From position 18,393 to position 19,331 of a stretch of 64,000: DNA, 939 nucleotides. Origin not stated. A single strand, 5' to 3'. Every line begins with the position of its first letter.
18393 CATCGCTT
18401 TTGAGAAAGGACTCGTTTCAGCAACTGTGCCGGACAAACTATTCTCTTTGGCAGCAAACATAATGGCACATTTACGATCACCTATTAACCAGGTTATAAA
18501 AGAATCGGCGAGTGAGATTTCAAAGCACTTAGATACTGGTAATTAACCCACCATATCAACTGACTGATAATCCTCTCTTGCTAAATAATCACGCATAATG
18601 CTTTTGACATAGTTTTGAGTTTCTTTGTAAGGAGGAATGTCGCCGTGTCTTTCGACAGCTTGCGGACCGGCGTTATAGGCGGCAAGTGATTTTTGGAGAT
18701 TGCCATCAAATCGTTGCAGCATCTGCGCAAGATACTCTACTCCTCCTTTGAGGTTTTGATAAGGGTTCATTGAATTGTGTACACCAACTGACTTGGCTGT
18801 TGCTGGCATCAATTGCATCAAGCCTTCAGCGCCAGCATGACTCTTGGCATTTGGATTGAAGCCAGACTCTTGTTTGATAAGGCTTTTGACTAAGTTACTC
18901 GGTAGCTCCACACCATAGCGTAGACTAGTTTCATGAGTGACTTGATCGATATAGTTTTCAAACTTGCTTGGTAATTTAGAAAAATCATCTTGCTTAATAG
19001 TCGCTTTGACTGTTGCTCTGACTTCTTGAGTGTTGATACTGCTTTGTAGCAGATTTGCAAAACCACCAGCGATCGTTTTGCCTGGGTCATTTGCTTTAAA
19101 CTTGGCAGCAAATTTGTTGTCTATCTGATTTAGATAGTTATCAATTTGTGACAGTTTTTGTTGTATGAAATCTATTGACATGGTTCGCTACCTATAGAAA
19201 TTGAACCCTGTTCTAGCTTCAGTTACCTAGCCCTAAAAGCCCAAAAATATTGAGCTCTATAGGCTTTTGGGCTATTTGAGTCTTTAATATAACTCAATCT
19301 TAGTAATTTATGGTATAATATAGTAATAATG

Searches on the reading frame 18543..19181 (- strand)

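Call 40: search_protein_families(library=pfam, proteins=[window:18543-19181:-], max_evalue=0.00001)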
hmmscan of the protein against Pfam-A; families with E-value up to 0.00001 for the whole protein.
window:18543-19181:- (212 aa): 1 family
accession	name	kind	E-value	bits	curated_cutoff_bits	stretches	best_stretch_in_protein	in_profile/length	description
PF01464.25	SLT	-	4.8e-28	97.5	21.3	1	92-190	11-115/117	Transglycosylase SLT domain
